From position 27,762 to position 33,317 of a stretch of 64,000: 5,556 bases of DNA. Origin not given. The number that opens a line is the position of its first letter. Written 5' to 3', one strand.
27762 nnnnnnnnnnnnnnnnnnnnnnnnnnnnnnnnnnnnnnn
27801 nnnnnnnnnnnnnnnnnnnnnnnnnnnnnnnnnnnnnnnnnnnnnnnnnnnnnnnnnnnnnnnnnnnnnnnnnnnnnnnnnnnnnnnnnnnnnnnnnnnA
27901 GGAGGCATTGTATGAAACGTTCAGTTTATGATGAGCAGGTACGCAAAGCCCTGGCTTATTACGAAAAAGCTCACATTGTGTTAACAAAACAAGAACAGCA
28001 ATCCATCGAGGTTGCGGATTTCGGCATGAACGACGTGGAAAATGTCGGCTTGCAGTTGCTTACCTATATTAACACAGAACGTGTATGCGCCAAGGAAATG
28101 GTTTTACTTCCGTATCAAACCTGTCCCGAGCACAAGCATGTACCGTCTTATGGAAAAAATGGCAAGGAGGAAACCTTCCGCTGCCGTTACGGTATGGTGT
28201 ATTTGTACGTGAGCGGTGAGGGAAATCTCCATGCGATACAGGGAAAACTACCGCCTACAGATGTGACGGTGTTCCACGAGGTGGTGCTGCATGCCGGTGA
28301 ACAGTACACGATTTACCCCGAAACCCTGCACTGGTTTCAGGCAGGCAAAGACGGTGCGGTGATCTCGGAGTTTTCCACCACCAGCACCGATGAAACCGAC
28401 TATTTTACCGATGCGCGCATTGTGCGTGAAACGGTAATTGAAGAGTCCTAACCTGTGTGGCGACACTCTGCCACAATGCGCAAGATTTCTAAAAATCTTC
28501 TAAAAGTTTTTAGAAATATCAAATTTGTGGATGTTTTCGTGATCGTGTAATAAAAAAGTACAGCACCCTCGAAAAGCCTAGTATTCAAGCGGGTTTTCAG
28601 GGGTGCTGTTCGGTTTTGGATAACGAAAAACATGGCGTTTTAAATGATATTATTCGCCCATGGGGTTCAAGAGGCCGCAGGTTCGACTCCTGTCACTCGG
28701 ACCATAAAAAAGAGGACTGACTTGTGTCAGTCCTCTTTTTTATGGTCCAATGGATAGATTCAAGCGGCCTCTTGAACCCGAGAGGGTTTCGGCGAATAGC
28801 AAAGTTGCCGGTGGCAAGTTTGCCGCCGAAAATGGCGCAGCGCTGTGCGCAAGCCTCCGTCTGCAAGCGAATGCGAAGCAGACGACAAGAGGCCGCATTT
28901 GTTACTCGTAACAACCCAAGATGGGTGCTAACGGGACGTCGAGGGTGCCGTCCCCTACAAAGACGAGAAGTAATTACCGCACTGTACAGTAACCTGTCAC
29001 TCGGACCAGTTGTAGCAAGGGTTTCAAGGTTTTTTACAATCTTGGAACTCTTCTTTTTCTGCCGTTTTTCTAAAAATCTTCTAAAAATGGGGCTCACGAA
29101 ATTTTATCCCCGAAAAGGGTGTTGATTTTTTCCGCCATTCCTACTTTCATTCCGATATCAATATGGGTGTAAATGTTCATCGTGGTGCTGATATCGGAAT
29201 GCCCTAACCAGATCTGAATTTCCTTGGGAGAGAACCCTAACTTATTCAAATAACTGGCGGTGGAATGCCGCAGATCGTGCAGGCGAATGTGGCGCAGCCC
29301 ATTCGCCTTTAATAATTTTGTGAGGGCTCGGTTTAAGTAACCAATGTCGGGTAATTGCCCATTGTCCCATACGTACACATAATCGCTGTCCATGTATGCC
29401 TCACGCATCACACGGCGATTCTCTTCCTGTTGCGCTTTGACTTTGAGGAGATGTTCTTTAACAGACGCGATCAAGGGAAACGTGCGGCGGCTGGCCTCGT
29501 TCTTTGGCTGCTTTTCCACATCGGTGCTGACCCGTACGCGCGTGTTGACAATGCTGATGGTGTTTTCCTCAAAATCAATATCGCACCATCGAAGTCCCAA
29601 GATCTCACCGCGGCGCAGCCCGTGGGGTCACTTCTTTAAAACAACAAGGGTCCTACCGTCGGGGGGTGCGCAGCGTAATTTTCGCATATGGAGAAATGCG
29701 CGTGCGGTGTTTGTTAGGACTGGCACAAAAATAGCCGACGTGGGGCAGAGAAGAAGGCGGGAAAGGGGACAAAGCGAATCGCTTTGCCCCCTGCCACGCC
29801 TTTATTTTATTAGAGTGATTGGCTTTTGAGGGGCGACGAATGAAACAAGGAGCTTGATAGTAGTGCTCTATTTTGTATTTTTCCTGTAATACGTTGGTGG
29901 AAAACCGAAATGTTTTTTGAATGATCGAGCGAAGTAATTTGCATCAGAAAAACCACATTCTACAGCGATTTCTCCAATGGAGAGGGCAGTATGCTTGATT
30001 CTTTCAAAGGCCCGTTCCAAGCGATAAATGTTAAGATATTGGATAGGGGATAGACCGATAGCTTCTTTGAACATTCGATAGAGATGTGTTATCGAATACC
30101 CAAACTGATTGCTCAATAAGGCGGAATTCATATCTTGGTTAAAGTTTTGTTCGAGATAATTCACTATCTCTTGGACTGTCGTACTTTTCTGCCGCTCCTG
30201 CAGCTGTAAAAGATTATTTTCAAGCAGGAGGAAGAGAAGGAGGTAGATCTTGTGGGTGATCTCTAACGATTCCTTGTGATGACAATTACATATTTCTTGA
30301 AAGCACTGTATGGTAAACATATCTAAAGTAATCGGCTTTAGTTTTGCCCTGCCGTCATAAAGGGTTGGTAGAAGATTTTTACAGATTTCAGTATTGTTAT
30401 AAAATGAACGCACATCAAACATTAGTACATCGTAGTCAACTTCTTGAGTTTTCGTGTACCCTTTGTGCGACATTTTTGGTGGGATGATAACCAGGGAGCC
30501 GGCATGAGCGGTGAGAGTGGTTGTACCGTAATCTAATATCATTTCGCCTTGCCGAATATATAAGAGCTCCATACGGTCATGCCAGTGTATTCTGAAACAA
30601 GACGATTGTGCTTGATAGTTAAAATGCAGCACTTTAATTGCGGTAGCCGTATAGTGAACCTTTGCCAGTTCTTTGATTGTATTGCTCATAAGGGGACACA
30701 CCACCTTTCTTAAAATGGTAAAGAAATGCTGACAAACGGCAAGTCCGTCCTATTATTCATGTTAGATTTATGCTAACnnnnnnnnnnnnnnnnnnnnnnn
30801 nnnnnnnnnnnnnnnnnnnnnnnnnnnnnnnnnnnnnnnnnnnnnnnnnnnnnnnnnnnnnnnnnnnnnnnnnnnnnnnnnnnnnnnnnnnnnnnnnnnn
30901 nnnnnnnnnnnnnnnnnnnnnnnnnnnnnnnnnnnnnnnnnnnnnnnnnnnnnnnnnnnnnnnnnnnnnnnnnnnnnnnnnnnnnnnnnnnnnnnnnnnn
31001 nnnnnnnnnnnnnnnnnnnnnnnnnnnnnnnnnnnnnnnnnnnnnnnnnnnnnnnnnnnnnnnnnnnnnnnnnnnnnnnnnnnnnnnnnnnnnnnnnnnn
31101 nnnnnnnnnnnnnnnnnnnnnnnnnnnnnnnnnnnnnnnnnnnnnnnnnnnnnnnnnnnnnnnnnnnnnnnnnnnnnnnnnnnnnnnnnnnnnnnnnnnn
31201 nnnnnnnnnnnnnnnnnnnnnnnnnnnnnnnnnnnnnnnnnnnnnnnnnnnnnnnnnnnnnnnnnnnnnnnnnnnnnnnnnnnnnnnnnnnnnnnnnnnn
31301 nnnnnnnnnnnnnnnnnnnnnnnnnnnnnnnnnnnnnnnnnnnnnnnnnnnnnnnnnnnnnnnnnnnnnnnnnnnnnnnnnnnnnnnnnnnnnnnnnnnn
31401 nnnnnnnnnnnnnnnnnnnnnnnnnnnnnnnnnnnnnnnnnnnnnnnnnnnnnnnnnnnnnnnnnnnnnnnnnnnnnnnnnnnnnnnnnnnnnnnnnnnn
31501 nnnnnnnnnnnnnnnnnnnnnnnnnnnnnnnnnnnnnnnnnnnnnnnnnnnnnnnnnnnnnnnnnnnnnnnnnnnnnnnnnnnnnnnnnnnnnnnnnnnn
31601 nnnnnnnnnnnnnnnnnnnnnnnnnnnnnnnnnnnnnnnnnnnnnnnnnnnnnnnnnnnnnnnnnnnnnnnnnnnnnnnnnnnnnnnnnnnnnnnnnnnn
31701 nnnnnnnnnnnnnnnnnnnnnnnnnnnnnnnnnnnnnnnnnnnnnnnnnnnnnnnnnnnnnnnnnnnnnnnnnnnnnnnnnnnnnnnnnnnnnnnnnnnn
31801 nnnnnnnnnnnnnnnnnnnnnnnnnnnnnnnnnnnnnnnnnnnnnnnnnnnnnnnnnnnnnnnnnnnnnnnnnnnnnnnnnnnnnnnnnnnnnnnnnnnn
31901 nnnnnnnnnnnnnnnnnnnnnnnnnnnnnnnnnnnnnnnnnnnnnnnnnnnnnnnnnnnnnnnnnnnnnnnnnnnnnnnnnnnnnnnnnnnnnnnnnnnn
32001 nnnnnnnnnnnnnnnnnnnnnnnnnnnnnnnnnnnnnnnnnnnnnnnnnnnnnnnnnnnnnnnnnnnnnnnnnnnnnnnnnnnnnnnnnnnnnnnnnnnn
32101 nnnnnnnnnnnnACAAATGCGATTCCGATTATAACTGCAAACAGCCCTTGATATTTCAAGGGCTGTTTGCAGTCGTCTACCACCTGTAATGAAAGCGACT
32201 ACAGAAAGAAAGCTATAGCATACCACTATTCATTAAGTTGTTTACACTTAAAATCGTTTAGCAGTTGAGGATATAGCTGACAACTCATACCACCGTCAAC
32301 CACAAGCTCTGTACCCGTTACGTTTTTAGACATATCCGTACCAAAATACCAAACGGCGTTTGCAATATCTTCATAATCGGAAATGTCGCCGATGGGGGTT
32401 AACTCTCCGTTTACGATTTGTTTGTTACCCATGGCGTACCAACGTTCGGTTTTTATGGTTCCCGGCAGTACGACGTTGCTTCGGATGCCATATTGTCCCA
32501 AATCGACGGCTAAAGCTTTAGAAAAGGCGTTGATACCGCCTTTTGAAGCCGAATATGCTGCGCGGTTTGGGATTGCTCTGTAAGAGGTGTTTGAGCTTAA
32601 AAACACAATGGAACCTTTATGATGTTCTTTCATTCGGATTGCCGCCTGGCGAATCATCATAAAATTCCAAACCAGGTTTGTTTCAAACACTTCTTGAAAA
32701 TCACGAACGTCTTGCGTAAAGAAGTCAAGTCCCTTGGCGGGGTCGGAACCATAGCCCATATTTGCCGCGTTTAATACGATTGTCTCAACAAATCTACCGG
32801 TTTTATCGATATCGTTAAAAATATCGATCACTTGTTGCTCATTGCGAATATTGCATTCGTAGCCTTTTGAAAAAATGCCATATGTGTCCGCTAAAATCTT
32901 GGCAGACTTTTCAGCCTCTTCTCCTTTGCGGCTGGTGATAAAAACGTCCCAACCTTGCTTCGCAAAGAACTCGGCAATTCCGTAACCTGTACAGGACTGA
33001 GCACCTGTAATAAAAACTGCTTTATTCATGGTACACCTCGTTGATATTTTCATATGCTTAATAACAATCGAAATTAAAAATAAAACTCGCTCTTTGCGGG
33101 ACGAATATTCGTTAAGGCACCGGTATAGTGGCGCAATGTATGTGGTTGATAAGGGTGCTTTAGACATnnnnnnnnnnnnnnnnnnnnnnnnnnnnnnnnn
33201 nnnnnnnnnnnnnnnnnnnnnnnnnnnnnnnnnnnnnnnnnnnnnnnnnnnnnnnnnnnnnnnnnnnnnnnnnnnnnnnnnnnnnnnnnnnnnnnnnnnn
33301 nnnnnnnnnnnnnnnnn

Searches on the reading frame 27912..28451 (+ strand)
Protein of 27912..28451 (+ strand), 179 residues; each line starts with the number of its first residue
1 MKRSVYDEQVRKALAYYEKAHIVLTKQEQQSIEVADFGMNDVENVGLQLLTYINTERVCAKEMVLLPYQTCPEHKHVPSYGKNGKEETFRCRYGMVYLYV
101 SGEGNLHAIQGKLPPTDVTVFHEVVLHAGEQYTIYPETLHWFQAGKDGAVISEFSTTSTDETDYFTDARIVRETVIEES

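Call 43: search_protein_families(library=pfam, proteins=[window:27912-28451:+], max_evalue=0.01)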
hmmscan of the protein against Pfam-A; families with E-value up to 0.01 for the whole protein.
window:27912-28451:+ (179 aa): 1 family
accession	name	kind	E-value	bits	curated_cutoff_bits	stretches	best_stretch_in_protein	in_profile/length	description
PF07385.18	Lyx_isomer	-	2.5e-08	33.8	20.8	1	122-178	154-210/222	D-lyxose isomerase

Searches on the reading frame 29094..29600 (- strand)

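Call 43: search_protein_families(library=pfam, proteins=[window:29094-29600:-], max_evalue=0.01)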
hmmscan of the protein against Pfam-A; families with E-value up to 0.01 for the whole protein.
window:29094-29600:- (168 aa): 1 family
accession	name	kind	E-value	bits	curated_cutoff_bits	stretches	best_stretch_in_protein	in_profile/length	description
PF00589.27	Phage_integrase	-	8.6e-18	65.1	27.1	1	2-148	43-169/172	Phage integrase family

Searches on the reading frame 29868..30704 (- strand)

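Call 43: search_protein_families(library=pfam, proteins=[window:29868-30704:-], max_evalue=0.01)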
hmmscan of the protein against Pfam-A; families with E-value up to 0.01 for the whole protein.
window:29868-30704:- (278 aa): 4 families
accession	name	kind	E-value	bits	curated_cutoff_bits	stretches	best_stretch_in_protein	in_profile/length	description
PF12833.13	HTH_18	-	1.7e-24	86.3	33.6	1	197-275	1-79/80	Helix-turn-helix domain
PF00165.29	HTH_AraC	-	1.7e-17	63.5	26.6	2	236-275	1-42/42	Bacterial regulatory helix-turn-helix proteins, AraC family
PF02311.25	AraC_binding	-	2.4e-09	37.5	21.1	1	28-97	8-77/135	AraC-like ligand binding domain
PF07883.17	Cupin_2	-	1.4e-07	31.6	27.2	1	37-88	11-62/70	Cupin domain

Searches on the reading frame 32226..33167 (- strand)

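Call 43: search_protein_families(library=pfam, proteins=[window:32226-33167:-], max_evalue=0.01)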
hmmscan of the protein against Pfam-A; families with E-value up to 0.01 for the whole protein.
window:32226-33167:- (313 aa): 5 families
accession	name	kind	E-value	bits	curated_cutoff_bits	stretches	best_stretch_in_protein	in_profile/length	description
PF13561.12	adh_short_C2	-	9.6e-46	156.7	27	1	56-295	2-236/236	Enoyl-(Acyl carrier protein) reductase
PF00106.31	adh_short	-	1.8e-36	125.9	26.6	1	49-243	1-187/195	short chain dehydrogenase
PF23441.1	SDR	-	2.4e-12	47.2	27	1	47-294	6-255/258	SDR-like rossmann domain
PF01370.27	Epimerase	-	1.9e-05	24.6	20.9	1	51-180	1-104/240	NAD dependent epimerase/dehydratase family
PF08659.16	KR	-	0.00025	21.5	22.6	1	51-218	3-162/180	KR domain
